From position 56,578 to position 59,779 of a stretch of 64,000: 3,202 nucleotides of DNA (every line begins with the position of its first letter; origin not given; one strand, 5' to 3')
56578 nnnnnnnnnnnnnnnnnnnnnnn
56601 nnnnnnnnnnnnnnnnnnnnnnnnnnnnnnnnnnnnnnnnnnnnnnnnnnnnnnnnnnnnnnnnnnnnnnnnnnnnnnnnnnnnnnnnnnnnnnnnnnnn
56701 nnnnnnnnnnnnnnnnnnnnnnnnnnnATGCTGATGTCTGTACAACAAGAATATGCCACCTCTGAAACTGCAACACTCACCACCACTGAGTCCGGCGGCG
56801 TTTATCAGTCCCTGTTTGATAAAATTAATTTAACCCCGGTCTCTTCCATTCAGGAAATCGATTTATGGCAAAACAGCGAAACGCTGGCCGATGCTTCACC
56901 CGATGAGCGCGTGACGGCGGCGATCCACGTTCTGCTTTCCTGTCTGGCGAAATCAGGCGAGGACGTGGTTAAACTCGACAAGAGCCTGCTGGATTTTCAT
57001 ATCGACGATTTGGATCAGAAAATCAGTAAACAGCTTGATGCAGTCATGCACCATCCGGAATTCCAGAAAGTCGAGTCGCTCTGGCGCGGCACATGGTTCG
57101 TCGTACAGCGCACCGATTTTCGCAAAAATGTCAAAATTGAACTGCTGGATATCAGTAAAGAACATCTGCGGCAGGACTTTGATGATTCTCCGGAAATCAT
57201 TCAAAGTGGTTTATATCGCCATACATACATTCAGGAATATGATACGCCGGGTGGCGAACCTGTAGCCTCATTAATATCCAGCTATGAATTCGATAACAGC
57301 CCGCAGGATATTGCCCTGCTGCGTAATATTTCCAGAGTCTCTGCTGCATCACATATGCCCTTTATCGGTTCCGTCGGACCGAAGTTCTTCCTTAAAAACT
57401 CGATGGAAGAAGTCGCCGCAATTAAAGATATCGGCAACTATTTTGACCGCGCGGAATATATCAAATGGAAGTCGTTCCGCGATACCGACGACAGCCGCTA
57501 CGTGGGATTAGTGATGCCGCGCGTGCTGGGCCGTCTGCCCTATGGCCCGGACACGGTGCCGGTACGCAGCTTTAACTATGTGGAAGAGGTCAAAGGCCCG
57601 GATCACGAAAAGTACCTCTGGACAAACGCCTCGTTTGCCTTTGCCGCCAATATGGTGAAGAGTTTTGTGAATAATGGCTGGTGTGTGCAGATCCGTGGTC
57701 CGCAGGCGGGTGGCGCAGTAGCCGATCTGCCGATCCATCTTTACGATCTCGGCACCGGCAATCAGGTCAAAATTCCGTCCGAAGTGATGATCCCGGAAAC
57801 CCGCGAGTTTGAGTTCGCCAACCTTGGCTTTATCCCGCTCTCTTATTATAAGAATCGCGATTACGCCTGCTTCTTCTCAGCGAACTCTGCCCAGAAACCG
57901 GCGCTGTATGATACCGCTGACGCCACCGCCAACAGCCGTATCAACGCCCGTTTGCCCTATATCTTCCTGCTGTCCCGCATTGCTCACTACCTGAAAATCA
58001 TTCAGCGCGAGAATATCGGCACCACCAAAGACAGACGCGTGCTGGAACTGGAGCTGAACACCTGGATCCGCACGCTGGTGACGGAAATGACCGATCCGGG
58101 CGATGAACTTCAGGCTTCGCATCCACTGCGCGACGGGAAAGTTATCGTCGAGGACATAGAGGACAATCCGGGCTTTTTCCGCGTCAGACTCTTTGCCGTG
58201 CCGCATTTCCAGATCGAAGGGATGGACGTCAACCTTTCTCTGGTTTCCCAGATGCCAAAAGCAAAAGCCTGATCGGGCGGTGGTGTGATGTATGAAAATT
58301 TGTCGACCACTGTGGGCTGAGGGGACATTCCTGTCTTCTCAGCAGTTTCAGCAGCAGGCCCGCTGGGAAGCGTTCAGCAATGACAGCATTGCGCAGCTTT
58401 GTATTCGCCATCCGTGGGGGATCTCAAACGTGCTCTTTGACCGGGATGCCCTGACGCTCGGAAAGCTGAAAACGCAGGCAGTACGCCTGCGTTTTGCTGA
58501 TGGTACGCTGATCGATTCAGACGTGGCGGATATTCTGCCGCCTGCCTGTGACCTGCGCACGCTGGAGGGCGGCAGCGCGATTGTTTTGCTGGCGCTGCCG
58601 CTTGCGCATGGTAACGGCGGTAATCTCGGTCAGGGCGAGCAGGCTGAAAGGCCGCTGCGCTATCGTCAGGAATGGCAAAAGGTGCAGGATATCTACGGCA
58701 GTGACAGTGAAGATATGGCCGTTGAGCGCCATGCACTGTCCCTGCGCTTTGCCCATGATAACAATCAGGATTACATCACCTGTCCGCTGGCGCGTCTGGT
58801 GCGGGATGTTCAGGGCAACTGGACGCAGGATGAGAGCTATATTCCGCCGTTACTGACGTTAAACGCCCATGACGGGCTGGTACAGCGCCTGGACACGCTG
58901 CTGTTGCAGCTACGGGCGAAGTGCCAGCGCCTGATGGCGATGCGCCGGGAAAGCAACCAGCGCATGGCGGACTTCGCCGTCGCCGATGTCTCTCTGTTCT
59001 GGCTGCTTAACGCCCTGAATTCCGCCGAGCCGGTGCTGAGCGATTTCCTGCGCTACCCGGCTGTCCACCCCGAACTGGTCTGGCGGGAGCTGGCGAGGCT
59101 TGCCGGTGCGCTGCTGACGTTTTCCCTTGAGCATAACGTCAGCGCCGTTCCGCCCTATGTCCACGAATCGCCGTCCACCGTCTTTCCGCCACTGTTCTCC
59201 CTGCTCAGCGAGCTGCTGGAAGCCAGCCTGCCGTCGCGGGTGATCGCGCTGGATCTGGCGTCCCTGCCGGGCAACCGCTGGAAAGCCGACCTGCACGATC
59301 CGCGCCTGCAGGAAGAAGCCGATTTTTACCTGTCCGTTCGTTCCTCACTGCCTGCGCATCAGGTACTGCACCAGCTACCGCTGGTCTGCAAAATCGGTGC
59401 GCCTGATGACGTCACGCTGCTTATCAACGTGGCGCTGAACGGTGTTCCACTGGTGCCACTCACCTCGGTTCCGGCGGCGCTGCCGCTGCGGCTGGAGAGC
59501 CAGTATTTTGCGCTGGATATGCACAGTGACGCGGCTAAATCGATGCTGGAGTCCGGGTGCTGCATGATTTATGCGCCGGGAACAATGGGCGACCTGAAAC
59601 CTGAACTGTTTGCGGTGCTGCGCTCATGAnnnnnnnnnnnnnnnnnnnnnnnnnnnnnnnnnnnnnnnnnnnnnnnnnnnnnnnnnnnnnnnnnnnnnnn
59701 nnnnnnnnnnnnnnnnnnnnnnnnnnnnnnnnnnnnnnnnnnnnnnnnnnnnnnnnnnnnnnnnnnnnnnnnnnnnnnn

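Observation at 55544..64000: Type VI secretion system island inserted immediately downstream of the tandem initiator tRNA-fMet genes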

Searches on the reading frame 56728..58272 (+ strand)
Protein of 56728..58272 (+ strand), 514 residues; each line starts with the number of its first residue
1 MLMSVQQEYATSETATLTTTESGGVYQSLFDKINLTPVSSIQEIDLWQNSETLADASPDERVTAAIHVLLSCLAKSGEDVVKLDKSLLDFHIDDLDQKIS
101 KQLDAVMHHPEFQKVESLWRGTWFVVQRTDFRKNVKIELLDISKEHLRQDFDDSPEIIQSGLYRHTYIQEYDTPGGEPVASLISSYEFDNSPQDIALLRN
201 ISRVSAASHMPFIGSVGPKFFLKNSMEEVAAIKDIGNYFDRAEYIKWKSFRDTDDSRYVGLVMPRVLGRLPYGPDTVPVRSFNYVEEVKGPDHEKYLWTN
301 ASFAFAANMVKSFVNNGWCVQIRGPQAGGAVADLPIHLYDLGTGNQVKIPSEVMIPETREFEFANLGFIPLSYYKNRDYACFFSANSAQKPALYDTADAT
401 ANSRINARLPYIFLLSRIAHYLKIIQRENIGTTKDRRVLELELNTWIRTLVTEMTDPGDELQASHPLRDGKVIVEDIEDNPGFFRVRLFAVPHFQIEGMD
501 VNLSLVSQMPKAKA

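Call 11: search_protein_families(proteins=[window:56728-58272:+], library=ncbifam)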
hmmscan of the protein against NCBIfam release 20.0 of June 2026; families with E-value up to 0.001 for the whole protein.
window:56728-58272:+ (514 aa): 1 family
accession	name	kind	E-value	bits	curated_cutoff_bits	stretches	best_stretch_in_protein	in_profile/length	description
TIGR03355.1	VI_chp_2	equivalog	1.6e-199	663.7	271.5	1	48-510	10-473/473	type VI secretion system contractile sheath large subunit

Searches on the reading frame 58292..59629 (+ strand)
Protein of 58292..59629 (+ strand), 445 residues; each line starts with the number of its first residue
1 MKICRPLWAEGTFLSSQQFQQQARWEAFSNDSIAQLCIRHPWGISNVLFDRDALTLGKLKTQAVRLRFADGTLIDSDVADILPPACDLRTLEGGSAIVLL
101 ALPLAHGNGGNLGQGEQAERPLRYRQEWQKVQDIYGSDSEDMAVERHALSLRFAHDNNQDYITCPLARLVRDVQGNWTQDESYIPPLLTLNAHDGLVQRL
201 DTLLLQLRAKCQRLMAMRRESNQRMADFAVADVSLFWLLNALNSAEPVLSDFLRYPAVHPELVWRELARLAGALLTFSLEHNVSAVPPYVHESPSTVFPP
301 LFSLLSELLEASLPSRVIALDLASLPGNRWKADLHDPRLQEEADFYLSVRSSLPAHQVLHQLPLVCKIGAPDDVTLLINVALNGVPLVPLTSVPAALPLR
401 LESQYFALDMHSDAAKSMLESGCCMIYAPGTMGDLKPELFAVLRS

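Call 11: search_protein_families(proteins=[window:58292-59629:+], library=ncbifam)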
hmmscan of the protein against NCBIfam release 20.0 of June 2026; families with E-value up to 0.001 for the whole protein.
window:58292-59629:+ (445 aa): 1 family
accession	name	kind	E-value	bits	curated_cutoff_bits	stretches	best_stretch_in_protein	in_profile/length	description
TIGR03353.2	VI_chp_4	equivalog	4.7e-119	398.3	100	1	5-442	2-429/429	type VI secretion system baseplate subunit TssK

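Call 51: search_solved_structures(query=window:58292-59629:+, max_evalue=0.00001, show_alignments=1)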
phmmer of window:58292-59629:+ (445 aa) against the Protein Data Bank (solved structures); distinct sequences matched with E-value up to 0.00001: 6.
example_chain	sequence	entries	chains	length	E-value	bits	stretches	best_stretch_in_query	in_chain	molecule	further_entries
5m30_A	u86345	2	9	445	1.7e-165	554.6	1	1-444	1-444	Type VI secretion protein | TssK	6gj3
6giy_D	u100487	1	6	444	3.6e-165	553.5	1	1-444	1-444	TssK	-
6n38_A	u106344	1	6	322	1.7e-115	389.8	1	1-316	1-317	Putative type VI secretion protein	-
5mwn_A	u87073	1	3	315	3e-114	385.8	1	1-314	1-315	Type VI secretion protein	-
5m2y_A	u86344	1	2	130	2.8e-43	151.9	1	315-444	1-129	TssK C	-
5y0e_A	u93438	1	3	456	4.6e-22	82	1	5-442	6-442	TssK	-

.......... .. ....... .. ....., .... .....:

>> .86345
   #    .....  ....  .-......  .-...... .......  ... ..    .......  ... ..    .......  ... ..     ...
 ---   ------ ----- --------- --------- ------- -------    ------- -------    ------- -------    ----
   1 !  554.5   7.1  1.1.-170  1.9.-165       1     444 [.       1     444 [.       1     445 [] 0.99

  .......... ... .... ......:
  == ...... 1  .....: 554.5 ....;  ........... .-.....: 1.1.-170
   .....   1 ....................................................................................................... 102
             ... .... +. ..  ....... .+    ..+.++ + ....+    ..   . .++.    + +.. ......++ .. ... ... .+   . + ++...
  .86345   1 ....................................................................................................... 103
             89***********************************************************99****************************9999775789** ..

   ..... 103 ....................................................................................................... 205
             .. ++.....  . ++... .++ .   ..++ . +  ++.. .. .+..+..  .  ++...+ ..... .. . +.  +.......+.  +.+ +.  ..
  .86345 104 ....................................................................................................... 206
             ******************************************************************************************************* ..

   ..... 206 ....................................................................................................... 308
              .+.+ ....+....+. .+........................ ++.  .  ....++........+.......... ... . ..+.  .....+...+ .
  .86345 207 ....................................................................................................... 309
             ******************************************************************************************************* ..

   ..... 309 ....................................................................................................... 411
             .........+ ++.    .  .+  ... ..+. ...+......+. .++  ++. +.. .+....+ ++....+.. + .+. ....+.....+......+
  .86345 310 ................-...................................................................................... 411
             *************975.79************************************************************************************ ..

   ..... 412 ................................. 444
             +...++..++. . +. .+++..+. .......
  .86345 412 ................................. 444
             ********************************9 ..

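Call 76: find_encoding_contigs(protein=window:58292-59629:+, flank=10000, max_places=6)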
Protein window:58292-59629:+ (445 aa): 4 contigs read that carry it; 3 places shown.
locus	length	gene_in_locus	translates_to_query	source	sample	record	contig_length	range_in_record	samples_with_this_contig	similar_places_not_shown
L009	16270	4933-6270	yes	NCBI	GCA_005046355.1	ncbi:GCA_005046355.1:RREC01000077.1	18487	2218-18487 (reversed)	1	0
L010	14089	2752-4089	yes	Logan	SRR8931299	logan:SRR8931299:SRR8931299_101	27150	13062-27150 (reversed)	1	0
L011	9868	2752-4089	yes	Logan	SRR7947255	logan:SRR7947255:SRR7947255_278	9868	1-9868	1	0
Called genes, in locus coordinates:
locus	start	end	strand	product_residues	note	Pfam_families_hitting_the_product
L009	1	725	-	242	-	PF00899:ThiF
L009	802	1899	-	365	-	PF03562:MltA, PF06725:3D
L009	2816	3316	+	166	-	PF05591:T6SS_VipA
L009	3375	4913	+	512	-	PF05943:VipB, PF18945:VipB_2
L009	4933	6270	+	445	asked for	PF05936:T6SS_VasE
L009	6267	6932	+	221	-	PF09850:DotU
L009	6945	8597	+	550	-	PF00691:OmpA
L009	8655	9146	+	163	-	PF05638:T6SS_HCP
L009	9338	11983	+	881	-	PF02861:Clp_N, PF13191:AAA_16, PF23569:NBD_SMAX1 (weak), PF00004:AAA, PF17871:AAA_lid_9, PF07724:AAA_2, PF07728:AAA_5, PF10431:ClpB_D2-small, +8 more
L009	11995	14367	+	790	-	PF05954:Phage_GPD, PF04717:Phage_base_V, PF13296:T6SS_Vgr, PF10106:DUF2345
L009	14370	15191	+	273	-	PF13503:DUF4123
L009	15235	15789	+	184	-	-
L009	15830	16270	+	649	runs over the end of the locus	PF09994:T6SS_Tle1-like_cat (faint)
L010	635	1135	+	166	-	PF05591:T6SS_VipA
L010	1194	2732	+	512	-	PF05943:VipB, PF18945:VipB_2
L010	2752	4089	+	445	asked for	PF05936:T6SS_VasE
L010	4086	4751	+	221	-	PF09850:DotU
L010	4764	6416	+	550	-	PF00691:OmpA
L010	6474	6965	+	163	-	PF05638:T6SS_HCP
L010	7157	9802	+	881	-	PF02861:Clp_N, PF13191:AAA_16, PF23569:NBD_SMAX1 (weak), PF00004:AAA, PF17871:AAA_lid_9, PF07724:AAA_2, PF07728:AAA_5, PF10431:ClpB_D2-small, +8 more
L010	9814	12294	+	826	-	PF05954:Phage_GPD, PF04717:Phage_base_V, PF13296:T6SS_Vgr, PF10106:DUF2345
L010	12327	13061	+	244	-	PF01510:Amidase_2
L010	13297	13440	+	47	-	-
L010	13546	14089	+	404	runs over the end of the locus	-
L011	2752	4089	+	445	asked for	PF05936:T6SS_VasE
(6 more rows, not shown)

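Call 81: find_encoding_contigs(protein=L009:11995-14367:+, flank=10000, max_places=6)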
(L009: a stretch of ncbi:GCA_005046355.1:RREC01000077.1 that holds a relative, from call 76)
Protein L009:11995-14367:+ (790 aa): 1 contig read that carries it; 1 place shown.
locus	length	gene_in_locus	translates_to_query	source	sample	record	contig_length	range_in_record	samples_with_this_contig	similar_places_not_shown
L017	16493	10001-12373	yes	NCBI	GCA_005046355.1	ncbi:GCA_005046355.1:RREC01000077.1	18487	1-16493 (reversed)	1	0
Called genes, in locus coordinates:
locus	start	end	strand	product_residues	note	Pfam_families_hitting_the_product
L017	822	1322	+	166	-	PF05591:T6SS_VipA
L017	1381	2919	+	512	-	PF05943:VipB, PF18945:VipB_2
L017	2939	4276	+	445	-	PF05936:T6SS_VasE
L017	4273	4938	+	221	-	PF09850:DotU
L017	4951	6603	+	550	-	PF00691:OmpA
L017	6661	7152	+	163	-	PF05638:T6SS_HCP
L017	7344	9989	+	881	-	PF02861:Clp_N, PF13191:AAA_16, PF23569:NBD_SMAX1 (weak), PF00004:AAA, PF17871:AAA_lid_9, PF07724:AAA_2, PF07728:AAA_5, PF10431:ClpB_D2-small, +8 more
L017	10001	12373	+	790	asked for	PF05954:Phage_GPD, PF04717:Phage_base_V, PF13296:T6SS_Vgr, PF10106:DUF2345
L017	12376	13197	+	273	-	PF13503:DUF4123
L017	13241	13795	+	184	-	-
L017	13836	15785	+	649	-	PF09994:T6SS_Tle1-like_cat (faint)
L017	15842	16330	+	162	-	-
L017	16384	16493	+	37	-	?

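Call 82: find_encoding_contigs(protein=L010:9814-12294:+, flank=10000, max_places=6)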
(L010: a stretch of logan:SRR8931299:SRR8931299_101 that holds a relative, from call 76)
Protein L010:9814-12294:+ (826 aa): 22 contigs read that carry it; 6 places shown.
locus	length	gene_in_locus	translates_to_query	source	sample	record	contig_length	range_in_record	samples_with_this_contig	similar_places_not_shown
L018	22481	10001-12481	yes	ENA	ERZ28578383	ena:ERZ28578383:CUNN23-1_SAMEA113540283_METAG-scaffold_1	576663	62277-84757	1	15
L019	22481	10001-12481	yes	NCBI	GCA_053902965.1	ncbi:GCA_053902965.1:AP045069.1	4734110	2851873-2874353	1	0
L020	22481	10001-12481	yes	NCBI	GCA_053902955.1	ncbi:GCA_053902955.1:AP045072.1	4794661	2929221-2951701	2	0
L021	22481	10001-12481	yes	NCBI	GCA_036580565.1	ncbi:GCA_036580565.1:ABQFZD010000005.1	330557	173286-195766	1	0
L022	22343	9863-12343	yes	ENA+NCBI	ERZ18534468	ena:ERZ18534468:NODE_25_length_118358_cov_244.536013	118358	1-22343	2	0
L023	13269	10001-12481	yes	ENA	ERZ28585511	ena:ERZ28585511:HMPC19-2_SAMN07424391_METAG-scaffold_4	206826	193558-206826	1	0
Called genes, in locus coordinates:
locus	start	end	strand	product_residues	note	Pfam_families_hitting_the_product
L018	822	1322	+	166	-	PF05591:T6SS_VipA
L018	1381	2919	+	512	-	PF05943:VipB, PF18945:VipB_2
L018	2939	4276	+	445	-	PF05936:T6SS_VasE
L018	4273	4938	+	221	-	PF09850:DotU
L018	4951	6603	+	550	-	PF00691:OmpA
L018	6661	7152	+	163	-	PF05638:T6SS_HCP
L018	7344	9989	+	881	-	PF02861:Clp_N, PF13191:AAA_16, PF23569:NBD_SMAX1 (weak), PF00004:AAA, PF17871:AAA_lid_9, PF07724:AAA_2, PF07728:AAA_5, PF10431:ClpB_D2-small, +8 more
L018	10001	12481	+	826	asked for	PF05954:Phage_GPD, PF04717:Phage_base_V, PF13296:T6SS_Vgr, PF10106:DUF2345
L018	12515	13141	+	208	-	-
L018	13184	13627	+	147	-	-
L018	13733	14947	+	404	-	-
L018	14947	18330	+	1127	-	PF06761:IcmF-related, PF21070:IcmF_helical, PF06744:IcmF_C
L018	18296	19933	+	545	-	PF06812:ImpA_N, PF16989:T6SS_VasJ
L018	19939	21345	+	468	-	PF05488:PAAR_motif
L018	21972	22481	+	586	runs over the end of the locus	PF05947:T6SS_TssF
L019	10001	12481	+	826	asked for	PF05954:Phage_GPD, PF04717:Phage_base_V, PF13296:T6SS_Vgr, PF10106:DUF2345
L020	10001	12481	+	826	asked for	PF05954:Phage_GPD, PF04717:Phage_base_V, PF13296:T6SS_Vgr, PF10106:DUF2345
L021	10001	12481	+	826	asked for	PF05954:Phage_GPD, PF04717:Phage_base_V, PF13296:T6SS_Vgr, PF10106:DUF2345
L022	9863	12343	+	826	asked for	PF05954:Phage_GPD, PF04717:Phage_base_V, PF13296:T6SS_Vgr, PF10106:DUF2345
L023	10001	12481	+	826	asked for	PF05954:Phage_GPD, PF04717:Phage_base_V, PF13296:T6SS_Vgr, PF10106:DUF2345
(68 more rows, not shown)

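Call 84: find_encoding_contigs(protein=window:58292-59629:+, flank=10000, max_places=10)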
Protein window:58292-59629:+ (445 aa): 4 contigs read that carry it; 3 places shown.
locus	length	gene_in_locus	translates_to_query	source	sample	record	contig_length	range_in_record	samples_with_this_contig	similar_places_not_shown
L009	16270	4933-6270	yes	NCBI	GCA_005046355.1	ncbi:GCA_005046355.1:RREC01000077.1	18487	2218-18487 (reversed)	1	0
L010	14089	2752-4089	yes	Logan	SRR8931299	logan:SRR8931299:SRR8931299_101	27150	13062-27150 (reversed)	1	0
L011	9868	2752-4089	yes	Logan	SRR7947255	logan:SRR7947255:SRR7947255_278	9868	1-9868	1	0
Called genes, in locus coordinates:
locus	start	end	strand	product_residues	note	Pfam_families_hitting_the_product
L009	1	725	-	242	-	PF00899:ThiF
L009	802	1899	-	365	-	PF03562:MltA, PF06725:3D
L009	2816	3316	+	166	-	PF05591:T6SS_VipA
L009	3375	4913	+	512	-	PF05943:VipB, PF18945:VipB_2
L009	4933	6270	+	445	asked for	PF05936:T6SS_VasE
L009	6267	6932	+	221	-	PF09850:DotU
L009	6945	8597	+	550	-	PF00691:OmpA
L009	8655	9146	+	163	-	PF05638:T6SS_HCP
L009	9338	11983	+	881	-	PF02861:Clp_N, PF13191:AAA_16, PF23569:NBD_SMAX1 (weak), PF00004:AAA, PF17871:AAA_lid_9, PF07724:AAA_2, PF07728:AAA_5, PF10431:ClpB_D2-small, +8 more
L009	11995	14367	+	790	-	PF05954:Phage_GPD, PF04717:Phage_base_V, PF13296:T6SS_Vgr, PF10106:DUF2345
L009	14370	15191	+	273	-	PF13503:DUF4123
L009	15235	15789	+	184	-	-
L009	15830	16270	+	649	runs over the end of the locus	PF09994:T6SS_Tle1-like_cat (faint)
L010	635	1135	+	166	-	PF05591:T6SS_VipA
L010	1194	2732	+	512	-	PF05943:VipB, PF18945:VipB_2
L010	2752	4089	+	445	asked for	PF05936:T6SS_VasE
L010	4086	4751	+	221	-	PF09850:DotU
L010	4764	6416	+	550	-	PF00691:OmpA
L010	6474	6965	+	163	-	PF05638:T6SS_HCP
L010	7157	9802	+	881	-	PF02861:Clp_N, PF13191:AAA_16, PF23569:NBD_SMAX1 (weak), PF00004:AAA, PF17871:AAA_lid_9, PF07724:AAA_2, PF07728:AAA_5, PF10431:ClpB_D2-small, +8 more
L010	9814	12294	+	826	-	PF05954:Phage_GPD, PF04717:Phage_base_V, PF13296:T6SS_Vgr, PF10106:DUF2345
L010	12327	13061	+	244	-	PF01510:Amidase_2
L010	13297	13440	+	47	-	-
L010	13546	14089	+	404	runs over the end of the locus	-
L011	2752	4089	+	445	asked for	PF05936:T6SS_VasE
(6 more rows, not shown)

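Call 101: search_protein_families(proteins=[L017:12376-13197:+, L017:13241-13795:+, L017:13836-15785:+, L017:15842-16330:+, L010:12327-13061:+], library=ncbifam, max_evalue=0.001)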
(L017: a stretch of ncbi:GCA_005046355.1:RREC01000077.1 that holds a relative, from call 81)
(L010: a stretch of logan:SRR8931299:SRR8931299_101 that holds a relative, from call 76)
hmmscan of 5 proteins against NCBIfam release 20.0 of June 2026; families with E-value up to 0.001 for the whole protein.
L017:12376-13197:+ (273 aa): 1 family
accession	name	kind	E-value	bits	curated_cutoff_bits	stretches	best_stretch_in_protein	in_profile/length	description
NF053803.1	Tla1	equivalog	2.9e-08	33.6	200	1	23-202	20-207/245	toxin Tle1 chaperone Tla1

L017:13241-13795:+ (184 aa): 1 family
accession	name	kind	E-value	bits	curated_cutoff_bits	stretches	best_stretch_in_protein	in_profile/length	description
NF053804.1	Tli1a_fam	hypoth_equivalog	0.00061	19.8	110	0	62-110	24-77/155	Tli1a family immunity protein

L017:13836-15785:+ (649 aa): 0 families

L017:15842-16330:+ (162 aa): 0 families

L010:12327-13061:+ (244 aa): 0 families
